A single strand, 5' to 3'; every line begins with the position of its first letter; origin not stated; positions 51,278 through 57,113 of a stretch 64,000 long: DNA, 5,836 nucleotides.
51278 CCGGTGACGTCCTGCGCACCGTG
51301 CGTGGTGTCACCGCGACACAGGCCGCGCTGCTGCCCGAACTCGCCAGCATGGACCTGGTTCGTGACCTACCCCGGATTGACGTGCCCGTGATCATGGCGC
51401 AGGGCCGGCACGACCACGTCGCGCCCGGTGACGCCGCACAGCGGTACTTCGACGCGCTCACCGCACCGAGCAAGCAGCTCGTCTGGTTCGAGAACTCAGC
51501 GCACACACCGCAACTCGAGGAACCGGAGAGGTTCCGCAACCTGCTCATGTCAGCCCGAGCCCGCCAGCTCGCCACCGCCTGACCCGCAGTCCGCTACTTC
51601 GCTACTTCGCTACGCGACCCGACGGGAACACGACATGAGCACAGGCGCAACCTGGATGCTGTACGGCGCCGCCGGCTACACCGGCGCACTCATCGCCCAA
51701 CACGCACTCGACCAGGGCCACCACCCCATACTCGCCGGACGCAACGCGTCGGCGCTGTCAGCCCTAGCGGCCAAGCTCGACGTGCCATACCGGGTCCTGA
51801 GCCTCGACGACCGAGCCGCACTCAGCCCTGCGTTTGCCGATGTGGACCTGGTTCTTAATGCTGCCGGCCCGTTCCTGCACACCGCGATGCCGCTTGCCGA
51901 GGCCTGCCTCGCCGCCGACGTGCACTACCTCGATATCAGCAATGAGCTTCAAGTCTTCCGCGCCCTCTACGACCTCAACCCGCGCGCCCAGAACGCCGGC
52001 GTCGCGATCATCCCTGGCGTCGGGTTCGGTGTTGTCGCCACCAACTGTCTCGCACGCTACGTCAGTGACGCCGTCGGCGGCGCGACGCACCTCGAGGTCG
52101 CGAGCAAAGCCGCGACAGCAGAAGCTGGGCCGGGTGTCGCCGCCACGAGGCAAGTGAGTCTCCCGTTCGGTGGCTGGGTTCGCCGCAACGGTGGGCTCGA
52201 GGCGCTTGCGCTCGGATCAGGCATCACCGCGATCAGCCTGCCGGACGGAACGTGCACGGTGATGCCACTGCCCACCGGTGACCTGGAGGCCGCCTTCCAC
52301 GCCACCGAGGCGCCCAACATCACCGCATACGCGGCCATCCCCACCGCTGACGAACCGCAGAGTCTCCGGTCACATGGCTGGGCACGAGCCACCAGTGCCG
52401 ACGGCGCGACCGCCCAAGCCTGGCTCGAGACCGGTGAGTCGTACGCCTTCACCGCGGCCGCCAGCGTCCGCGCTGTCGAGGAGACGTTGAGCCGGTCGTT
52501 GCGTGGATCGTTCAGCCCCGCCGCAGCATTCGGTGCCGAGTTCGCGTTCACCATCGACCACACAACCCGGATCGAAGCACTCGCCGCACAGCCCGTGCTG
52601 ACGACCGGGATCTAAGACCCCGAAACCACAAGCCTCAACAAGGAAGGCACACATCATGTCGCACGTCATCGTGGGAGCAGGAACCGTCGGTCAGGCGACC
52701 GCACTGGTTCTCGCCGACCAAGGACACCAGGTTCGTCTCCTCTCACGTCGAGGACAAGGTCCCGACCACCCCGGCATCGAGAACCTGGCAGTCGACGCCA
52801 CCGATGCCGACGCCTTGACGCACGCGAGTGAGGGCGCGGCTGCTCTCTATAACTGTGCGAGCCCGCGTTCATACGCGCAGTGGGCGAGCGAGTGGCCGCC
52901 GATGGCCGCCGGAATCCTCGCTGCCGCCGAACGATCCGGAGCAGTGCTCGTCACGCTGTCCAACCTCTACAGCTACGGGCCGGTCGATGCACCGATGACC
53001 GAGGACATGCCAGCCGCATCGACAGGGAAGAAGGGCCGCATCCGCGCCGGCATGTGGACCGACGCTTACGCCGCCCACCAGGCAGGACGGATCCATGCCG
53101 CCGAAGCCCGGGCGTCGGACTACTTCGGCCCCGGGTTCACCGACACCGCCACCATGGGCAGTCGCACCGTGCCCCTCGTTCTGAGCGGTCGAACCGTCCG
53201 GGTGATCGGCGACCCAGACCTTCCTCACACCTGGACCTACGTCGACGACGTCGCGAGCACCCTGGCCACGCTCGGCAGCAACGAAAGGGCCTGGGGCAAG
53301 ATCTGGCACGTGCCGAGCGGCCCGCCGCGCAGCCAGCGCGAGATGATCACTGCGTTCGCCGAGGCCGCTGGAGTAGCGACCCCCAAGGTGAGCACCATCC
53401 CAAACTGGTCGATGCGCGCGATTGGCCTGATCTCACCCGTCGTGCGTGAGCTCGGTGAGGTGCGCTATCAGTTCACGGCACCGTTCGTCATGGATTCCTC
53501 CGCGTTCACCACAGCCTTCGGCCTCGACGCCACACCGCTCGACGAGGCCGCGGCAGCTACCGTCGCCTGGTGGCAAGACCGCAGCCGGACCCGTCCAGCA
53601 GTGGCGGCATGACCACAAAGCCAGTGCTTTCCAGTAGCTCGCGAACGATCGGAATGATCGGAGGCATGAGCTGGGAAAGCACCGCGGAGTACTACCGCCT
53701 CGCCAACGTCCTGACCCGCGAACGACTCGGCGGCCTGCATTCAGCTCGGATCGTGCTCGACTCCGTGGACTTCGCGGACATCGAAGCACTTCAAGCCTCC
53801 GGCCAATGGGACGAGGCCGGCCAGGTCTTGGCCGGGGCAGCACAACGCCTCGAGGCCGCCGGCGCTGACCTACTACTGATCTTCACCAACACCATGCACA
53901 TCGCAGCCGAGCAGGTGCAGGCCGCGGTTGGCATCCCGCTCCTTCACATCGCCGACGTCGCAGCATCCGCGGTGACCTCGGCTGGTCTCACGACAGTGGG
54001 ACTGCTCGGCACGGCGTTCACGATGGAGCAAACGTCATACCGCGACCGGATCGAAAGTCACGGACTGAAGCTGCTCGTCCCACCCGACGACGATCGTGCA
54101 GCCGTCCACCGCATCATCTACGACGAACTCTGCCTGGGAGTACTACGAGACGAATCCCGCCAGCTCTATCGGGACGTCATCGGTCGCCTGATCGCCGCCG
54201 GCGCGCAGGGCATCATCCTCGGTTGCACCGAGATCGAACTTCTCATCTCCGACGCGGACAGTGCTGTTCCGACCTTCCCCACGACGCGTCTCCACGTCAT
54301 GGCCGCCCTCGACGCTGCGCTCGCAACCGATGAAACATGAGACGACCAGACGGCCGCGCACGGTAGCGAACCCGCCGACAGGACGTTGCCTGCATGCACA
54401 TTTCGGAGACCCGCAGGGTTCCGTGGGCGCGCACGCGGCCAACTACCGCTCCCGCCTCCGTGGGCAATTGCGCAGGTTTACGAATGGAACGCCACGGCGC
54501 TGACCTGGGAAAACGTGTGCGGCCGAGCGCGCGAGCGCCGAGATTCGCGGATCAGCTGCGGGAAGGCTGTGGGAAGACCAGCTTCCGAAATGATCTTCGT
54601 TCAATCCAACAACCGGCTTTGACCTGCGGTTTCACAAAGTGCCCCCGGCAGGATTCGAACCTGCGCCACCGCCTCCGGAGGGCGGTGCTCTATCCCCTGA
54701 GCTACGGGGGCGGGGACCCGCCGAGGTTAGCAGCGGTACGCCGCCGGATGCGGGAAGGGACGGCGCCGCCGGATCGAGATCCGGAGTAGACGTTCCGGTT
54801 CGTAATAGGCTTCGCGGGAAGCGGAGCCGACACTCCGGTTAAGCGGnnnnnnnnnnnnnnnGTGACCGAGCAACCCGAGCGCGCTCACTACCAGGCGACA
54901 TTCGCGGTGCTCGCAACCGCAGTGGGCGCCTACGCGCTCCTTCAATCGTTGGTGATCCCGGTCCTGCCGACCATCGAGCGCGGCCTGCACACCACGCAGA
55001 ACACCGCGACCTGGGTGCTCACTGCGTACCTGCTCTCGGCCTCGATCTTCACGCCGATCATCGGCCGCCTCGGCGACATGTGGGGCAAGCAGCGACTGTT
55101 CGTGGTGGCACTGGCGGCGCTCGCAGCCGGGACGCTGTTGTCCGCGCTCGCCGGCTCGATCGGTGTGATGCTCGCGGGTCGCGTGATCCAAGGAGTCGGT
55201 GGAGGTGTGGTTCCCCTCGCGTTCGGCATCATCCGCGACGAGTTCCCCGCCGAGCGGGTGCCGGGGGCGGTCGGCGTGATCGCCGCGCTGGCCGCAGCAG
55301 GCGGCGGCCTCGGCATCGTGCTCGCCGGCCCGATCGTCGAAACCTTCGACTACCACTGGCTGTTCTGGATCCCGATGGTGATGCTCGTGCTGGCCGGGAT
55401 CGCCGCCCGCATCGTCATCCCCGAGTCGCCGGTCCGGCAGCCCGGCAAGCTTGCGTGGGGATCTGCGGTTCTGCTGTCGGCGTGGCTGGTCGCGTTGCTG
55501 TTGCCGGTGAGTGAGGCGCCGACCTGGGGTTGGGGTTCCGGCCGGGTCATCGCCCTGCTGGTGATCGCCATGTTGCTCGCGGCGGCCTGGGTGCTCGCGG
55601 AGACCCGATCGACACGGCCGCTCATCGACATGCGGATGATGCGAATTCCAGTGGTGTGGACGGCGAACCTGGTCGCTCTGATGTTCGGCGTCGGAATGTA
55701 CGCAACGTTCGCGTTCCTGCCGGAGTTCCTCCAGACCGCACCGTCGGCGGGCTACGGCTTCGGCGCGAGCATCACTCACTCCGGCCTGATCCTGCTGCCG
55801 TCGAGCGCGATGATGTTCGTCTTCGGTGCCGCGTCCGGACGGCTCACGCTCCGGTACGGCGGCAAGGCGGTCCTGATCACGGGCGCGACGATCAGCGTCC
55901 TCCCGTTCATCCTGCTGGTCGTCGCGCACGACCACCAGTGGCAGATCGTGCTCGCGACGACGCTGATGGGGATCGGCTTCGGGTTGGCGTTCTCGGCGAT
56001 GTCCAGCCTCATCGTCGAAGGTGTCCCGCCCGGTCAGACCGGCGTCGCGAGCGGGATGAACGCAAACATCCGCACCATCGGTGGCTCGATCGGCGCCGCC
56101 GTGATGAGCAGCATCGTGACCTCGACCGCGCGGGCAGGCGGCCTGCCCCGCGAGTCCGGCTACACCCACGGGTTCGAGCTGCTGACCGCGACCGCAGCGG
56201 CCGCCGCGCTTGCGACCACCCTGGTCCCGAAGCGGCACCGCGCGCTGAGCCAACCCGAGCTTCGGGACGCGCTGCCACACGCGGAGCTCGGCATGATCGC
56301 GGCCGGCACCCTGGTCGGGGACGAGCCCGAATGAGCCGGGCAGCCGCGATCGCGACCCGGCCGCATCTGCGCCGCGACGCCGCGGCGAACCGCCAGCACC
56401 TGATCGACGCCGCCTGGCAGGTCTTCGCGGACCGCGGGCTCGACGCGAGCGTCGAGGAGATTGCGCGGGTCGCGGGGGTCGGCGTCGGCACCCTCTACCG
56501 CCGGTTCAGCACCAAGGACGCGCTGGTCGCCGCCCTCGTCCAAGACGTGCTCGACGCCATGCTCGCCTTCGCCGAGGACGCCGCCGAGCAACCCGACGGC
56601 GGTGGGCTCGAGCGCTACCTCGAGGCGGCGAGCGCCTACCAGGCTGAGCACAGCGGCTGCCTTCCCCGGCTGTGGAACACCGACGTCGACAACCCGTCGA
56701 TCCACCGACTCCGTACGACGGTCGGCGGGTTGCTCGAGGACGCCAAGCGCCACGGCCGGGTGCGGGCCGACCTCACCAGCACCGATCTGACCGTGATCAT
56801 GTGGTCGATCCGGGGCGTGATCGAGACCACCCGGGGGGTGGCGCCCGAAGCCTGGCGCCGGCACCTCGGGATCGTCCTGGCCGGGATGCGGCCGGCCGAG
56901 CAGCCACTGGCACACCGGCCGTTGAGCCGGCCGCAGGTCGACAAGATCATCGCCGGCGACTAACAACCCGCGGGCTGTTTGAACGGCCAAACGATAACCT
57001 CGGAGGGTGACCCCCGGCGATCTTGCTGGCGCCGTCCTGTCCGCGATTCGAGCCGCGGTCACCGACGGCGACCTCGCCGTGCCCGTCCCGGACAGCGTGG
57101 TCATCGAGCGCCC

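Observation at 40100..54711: About 14.5-kb accessory island between an Hsp20 locus and tRNA-Arg(CCG), mixing defence, regulatory and export functions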

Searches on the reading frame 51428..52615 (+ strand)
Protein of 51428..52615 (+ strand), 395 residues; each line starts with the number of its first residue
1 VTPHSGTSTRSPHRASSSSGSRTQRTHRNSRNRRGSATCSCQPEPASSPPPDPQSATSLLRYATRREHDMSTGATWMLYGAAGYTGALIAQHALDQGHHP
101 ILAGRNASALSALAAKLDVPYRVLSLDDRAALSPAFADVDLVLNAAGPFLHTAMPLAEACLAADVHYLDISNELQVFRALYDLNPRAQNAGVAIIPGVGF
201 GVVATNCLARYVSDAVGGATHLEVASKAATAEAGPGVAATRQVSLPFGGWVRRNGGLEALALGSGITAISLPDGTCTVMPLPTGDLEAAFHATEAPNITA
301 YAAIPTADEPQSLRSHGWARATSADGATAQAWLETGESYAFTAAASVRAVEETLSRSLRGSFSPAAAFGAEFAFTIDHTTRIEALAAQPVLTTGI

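Call 6: search_protein_families(library=pfam, proteins=[window:51428-52615:+], max_evalue=0.01)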
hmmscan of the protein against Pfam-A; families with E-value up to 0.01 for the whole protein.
window:51428-52615:+ (395 aa): 3 families
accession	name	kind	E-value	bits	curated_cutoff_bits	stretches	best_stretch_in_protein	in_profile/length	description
PF03435.24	Sacchrp_dh_NADP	-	3.6e-14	53.6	25.1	1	78-195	3-129/129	Saccharopine dehydrogenase NADP binding domain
PF13460.12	NAD_binding_10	-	1.7e-08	35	27.2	1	80-165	1-90/184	NAD(P)H-binding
PF01370.27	Epimerase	-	0.00061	19.7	20.9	1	78-147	3-73/240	NAD dependent epimerase/dehydratase family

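Call 20: search_protein_families(library=ncbifam, proteins=[window:51635-52615:+], max_evalue=0.01)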
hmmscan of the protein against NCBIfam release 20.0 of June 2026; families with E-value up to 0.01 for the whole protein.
window:51635-52615:+ (326 aa): 6 families
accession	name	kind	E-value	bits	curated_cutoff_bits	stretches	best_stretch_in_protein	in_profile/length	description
NF004779.0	PRK06125.1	subfamily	0.0018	17.9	261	1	8-152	11-160/259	short-chain dehydrogenase/reductase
NF006565.0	PRK09072.1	equivalog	0.0019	17.8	238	1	6-114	7-124/265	SDR family oxidoreductase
NF004526.0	PRK05872.1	subfamily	0.0028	16.8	276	1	7-69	13-79/297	short-chain dehydrogenase/reductase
NF006409.0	PRK08655.1-3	equivalog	0.005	16.4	310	1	10-50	6-46/290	prephenate dehydrogenase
NF006073.0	PRK08219.1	equivalog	0.009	15.7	218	0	6-80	5-82/227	SDR family oxidoreductase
NF005474.0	PRK07074.1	equivalog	0.0095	15.6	361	0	7-56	6-54/259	SDR family oxidoreductase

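Call 59: search_solved_structures(query=window:51635-52615:+, max_evalue=0.001)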
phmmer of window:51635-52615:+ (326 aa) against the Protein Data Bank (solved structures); distinct sequences matched with E-value up to 0.001: 1.
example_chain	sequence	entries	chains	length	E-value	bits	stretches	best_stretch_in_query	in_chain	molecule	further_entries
3ic5_A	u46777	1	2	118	8.4e-05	25.4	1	11-111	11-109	putative saccharopine dehydrogenase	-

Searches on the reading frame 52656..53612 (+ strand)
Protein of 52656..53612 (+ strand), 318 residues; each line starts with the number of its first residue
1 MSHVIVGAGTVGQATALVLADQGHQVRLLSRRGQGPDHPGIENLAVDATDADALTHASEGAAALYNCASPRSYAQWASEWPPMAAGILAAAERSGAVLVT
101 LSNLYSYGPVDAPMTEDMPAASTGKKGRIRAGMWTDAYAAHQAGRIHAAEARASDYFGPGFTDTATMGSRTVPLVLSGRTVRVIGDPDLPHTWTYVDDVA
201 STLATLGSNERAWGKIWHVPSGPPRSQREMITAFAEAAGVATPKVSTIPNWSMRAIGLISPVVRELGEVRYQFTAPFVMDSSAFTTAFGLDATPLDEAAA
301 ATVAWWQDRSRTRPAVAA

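Call 6: search_protein_families(library=pfam, proteins=[window:52656-53612:+], max_evalue=0.01)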
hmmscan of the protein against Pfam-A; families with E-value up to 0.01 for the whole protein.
window:52656-53612:+ (318 aa): 8 families
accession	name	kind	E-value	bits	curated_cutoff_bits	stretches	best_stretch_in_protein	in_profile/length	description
PF01370.27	Epimerase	-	3.1e-11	43.6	20.9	1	5-209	3-227/240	NAD dependent epimerase/dehydratase family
PF13460.12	NAD_binding_10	-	6.8e-07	29.8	27.2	1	8-109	3-104/184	NAD(P)H-binding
PF01266.30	DAO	-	0.00014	22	27.9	1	4-32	3-31/353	FAD dependent oxidoreductase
PF03435.24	Sacchrp_dh_NADP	-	0.002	18.9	25.1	1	4-71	2-79/129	Saccharopine dehydrogenase NADP binding domain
PF02558.23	ApbA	-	0.0043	17.1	22.2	1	4-33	2-31/150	Ketopantoate reductase PanE/ApbA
PF01494.25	FAD_binding_3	-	0.0049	16.6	22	1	4-34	5-35/349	FAD binding domain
PF02737.24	3HCDH_N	-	0.0062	16.9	22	1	5-32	4-31/180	3-hydroxyacyl-CoA dehydrogenase, NAD binding domain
PF01210.29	NAD_Gly3P_dh_N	-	0.0095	16.4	23.1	0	5-33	4-32/158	NAD-dependent glycerol-3-phosphate dehydrogenase N-terminus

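Call 21: search_protein_families(library=ncbifam, proteins=[window:52656-53612:+], max_evalue=0.01)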
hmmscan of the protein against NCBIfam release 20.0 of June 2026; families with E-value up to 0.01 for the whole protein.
window:52656-53612:+ (318 aa): 17 families
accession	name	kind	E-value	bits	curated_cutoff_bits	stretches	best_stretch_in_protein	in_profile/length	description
NF042422.1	oxyalk_red_OleD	equivalog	1.5e-08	34.4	580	1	4-70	5-72/329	2-alkyl-3-oxoalkanoate reductase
TIGR03466.1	HpnA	hypoth_equivalog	9e-06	24.8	367.65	1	6-79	7-81/327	hopanoid-associated sugar epimerase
NF049967.1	QhpG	equivalog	0.00035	19.6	240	1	4-77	2-70/423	flavin-dependent monooxygenase QhpG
TIGR02352.1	thiamin_ThiO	equivalog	0.00036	19.7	250.8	1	4-32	2-30/351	glycine oxidase ThiO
NF004783.0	PRK06129.1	equivalog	0.00039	19.9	347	1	4-33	6-35/315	3-hydroxyacyl-CoA dehydrogenase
NF001933.0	PRK00711.1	subfamily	0.0007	18.7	383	1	1-33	1-33/429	D-amino acid dehydrogenase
NF006448.0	PRK08773.1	equivalog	0.00091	18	614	1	3-53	9-59/393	UbiH/UbiF family hydroxylase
TIGR00745.1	apbA_panE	subfamily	0.00095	18.5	141.35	1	4-34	3-32/305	2-dehydropantoate 2-reductase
TIGR03364.1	HpnW_proposed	hypoth_equivalog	0.00097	18.3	285.1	1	4-33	4-33/365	TIGR03364 family FAD-dependent oxidoreductase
TIGR02032.1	GG-red-SF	subfamily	0.00098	18.9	158.8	1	4-32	4-32/297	geranylgeranyl reductase family protein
TIGR01777.1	yfcH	hypoth_equivalog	0.0017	18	207.35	0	7-39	6-38/292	TIGR01777 family oxidoreductase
NF004829.0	PRK06183.1-3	subfamily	0.0021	16.9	390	1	4-32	12-40/520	bifunctional 3-(3-hydroxy-phenyl)propionate/3-hydroxycinnamic acid hydroxylase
NF045637.1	carotdesatCrtDProt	equivalog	0.0044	15.6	580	1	4-33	2-31/485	1-hydroxycarotenoid 3,4-desaturase CrtD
NF005539.0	PRK07201.1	equivalog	0.0046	15.7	549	0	196-268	224-298/657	SDR family oxidoreductase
TIGR02734.1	crtI_fam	subfamily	0.0048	15.6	238.1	1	4-33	2-31/504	phytoene desaturase family protein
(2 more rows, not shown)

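Call 60: search_solved_structures(query=window:52656-53612:+, max_evalue=0.001)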
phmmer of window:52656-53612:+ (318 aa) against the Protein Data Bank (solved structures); distinct sequences matched with E-value up to 0.001: 1.
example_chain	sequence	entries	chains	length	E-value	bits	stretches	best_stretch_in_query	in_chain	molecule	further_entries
6kv9_A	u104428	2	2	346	0.0001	25.3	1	91-240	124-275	MoeE5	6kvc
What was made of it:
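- Tried and rejected: Only marginal hits were found (calls 59, 60).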

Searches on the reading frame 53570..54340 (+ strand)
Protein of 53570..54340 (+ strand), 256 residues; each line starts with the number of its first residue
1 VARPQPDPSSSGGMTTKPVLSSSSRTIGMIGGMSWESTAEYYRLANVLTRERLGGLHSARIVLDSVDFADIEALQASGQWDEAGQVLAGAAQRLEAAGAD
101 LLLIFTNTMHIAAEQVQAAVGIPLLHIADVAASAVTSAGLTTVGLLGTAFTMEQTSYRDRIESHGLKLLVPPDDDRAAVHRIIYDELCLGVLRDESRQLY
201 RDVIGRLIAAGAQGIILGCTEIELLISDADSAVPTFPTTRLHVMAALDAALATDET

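Call 6: search_protein_families(library=pfam, proteins=[window:53570-54340:+], max_evalue=0.01)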
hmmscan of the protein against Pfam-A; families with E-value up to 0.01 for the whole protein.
window:53570-54340:+ (256 aa): 1 family
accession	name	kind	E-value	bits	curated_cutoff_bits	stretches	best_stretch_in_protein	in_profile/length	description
PF01177.27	Asp_Glu_race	-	2.7e-41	142.1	31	1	30-246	1-211/211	Asp/Glu/Hydantoin racemase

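Call 21: search_protein_families(library=ncbifam, proteins=[window:53609-54340:+], max_evalue=0.01)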
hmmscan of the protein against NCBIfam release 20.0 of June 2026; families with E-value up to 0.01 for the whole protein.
window:53609-54340:+ (243 aa): 5 families
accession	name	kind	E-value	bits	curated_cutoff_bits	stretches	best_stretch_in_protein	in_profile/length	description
NF007569.0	PRK10200.1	equivalog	7.3e-79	264.7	417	1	12-235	2-226/230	aspartate/glutamate racemase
TIGR00035.1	asp_race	subfamily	2e-64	217.4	93.1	1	12-241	3-231/236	amino acid racemase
NF052483.1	racemase_CuyB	equivalog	5.1e-32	111.6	190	1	14-234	1-222/225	cysteate racemase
NF002035.0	PRK00865.1-3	equivalog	1.1e-05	25.2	328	1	88-212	68-190/267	glutamate racemase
TIGR00067.1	glut_race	equivalog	2.2e-05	24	146.65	1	86-212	62-186/251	glutamate racemase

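Call 61: search_solved_structures(query=window:53609-54340:+, max_evalue=1e-10)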
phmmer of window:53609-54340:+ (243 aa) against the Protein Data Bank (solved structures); distinct sequences matched with E-value up to 1e-10: 8.
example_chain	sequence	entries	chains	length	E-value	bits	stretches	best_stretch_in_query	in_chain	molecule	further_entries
3ojc_A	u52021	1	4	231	8.7e-78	264.3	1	12-238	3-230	Putative aspartate/glutamate racemase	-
5hqt_A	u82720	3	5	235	1.8e-69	237.1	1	12-235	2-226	aspartate/glutamate racemase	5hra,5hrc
5ell_A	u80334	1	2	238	1.9e-69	237.1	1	12-235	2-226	Asp/Glu_racemase family protein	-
5elm_A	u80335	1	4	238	5.2e-68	232.4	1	12-235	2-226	Asp/Glu_racemase family protein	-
2zsk_A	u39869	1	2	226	2.2e-35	125.7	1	12-236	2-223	226aa long hypothetical aspartate racemase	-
2dx7_A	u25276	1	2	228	1.3e-24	90.5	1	12-227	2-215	aspartate racemase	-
1jfl_A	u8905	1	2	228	1.8e-24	90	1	12-227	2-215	ASPARTATE RACEMASE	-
3s7z_A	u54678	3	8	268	1.3e-16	64.3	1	10-232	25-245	Putative aspartate racemase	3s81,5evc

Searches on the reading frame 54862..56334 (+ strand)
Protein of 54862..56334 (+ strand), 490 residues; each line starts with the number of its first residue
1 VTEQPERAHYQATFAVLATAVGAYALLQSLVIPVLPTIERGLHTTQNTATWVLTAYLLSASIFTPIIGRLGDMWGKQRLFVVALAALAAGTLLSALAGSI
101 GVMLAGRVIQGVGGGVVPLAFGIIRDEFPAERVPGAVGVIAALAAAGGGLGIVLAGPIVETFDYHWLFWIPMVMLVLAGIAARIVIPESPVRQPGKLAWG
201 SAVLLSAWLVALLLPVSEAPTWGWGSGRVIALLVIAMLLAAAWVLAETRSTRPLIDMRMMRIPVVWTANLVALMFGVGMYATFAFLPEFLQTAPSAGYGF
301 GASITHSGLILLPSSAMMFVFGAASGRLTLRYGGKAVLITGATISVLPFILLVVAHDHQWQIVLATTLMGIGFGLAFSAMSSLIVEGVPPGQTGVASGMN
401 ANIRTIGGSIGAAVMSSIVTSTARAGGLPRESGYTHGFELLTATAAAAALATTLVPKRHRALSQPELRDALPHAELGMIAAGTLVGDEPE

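Call 6: search_protein_families(library=pfam, proteins=[window:54862-56334:+], max_evalue=0.01)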
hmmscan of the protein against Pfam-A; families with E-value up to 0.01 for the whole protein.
window:54862-56334:+ (490 aa): 4 families
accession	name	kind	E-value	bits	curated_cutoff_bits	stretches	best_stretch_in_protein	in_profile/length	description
PF07690.21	MFS_1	-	2.3e-43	148.9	33.4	1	18-412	2-347/347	Major Facilitator Superfamily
PF00083.30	Sugar_tr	-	3.5e-13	49.7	22.3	2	45-190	44-195/452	Sugar (and other) transporter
PF12832.13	MFS_1_like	-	3.7e-05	23.4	25.2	1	257-413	206-356/373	MFS_1 like family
PF13347.12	MFS_2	-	0.0024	16.9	27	0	45-164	257-386/427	MFS/sugar transport protein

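Call 21: search_protein_families(library=ncbifam, proteins=[window:54862-56334:+], max_evalue=0.01)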
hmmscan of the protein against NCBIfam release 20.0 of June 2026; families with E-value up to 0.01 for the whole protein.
window:54862-56334:+ (490 aa): 66 families (the best 25 are shown)
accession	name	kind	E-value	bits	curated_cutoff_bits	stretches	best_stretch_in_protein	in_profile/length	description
TIGR00711.1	efflux_EmrB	subfamily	9.1e-54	183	230.2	1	25-421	15-410/485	DHA2 family efflux MFS transporter permease subunit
NF052222.1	UridTportUriT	equivalog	9e-45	153.5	600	1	11-460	9-458/463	uridine transporter UriT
NF000025.1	MFS_efflux_tcmA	exception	3.2e-33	115.3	999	1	15-422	27-434/538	tetracenomycin C efflux MFS transporter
NF000009.1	tet_MFS_Tcr3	exception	3.8e-30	104.9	1000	1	16-423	35-446/512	tetracycline efflux MFS transporter Tcr3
NF000095.1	tet_MFS_OtrB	exception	2e-27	96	999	1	15-423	29-441/563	oxytetracycline resistance efflux MFS transporter OtrB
NF040895.2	MFS_effux_SdrM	equivalog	1.2e-25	90.5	550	1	25-420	19-405/441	multidrug efflux MFS transporter SdrM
NF000218.1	FexA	exception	3.9e-25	88.4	900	1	12-422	21-432/475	chloramphenicol/florfenicol efflux MFS transporter FexA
NF000060.1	MFS_efflux_LmrB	exception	9.4e-25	87.4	800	1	35-421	40-425/479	lincomycin efflux MFS transporter Lmr(B)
NF033896.2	MFS_LfrA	equivalog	1.7e-23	83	825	1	3-425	13-430/504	efflux MFS transporter LfrA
NF012169.0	qepA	equivalog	2.4e-23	82.6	1075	1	14-421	23-424/511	fluoroquinolone efflux MFS transporter QepA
NF011571.1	PRK14995.1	subfamily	4.9e-23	81.6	701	1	35-421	29-413/493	SmvA family efflux MFS transporter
NF053757.1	BclibactTpBcbE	equivalog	2.5e-20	72.8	600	2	25-180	15-172/394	bacillibactin exporter BcbE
NF000089.1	qac_MFS_AB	exception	9.4e-20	70.8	900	1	14-420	21-426/514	QacA/B family quaternary ammonium compound efflux MFS transporter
NF012175.1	tet_MFS_L_K_45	equivalog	2.7e-19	69.3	650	1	24-277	11-257/444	Tet(L)/Tet(K)/Tet(45) family tetracycline efflux MFS transporter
NF000031.1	MFS_efflux_LmrA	exception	1.3e-18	67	850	1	29-459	48-475/484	lincomycin efflux MFS transporter Lmr(A)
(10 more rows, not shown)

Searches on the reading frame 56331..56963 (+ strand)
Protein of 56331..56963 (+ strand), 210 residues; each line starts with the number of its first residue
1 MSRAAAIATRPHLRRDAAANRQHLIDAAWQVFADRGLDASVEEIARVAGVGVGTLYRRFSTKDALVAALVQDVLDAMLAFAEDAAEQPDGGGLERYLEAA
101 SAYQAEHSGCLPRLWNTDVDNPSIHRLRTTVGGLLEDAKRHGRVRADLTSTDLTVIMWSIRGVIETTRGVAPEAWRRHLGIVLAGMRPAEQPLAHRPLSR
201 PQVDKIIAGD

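Call 21: search_protein_families(library=ncbifam, proteins=[window:56331-56963:+], max_evalue=0.01)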
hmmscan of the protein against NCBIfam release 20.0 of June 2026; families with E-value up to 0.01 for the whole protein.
window:56331-56963:+ (210 aa): 21 families
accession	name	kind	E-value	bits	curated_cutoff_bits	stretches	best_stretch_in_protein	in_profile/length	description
NF041196.1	ScbR_bind_reg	equivalog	3.8e-11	43.5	150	1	17-152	4-149/191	ScbR family autoregulator-binding transcription factor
NF051852.1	efflux_TF_MtrR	exception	1.4e-10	41.3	280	1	15-90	6-82/205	multidrug efflux system transcriptional repressor MtrR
NF050111.1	TransRegSACE7040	equivalog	1.9e-08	34.4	250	1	20-87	2-70/186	SACE_7040 family transcriptional regulator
TIGR03968.1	mycofact_TetR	equivalog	3e-08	33.5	224.9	1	15-79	5-70/190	mycofactocin system transcriptional regulator MftR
NF053731.1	TransRegFasRMycb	equivalog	5.3e-08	32.9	330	1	17-84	9-77/199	HTH-type transcriptional activator FasR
NF058643.1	TranRegCurRPseudo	equivalog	1.7e-07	31.1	300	1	19-104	7-93/193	TetR family transcriptional repressor CurR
TIGR03613.1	RutR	equivalog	3.4e-07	30.3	368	1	15-81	4-71/202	pyrimidine utilization regulatory protein R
NF007949.0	PRK10668.1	equivalog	4.1e-07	29.7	271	1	14-70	6-63/216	multidrug efflux transporter transcriptional repressor AcrR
NF053878.1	FATransRegFadRBac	equivalog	4.5e-07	29.8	200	1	22-84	6-69/190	fatty acid metabolism transcriptional regulator FadR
NF007430.0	PRK09975.1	equivalog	9.4e-07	28.2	274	1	14-70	6-63/220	acrEF/envCD operon transcriptional regulator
NF001978.0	PRK00767.1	equivalog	9.7e-07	28.8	118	1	20-85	10-76/197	transcriptional regulator BetI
NF011584.0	PRK15008.1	equivalog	1e-06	28.7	230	1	14-80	13-80/212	HTH-type transcriptional regulator RutR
NF040929.1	quorum_TF_HapR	equivalog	1.8e-06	27.9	350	1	6-83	2-80/200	LuxR/HapR/OpaR family quorum-sensing transcriptional regulator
TIGR03384.1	betaine_BetI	equivalog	5.6e-06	26.2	201.3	1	20-79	9-69/189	choline-binding transcriptional repressor BetI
NF037937.1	septum_RefZ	equivalog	0.00013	22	180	1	21-107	1-92/195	forespore capture DNA-binding protein RefZ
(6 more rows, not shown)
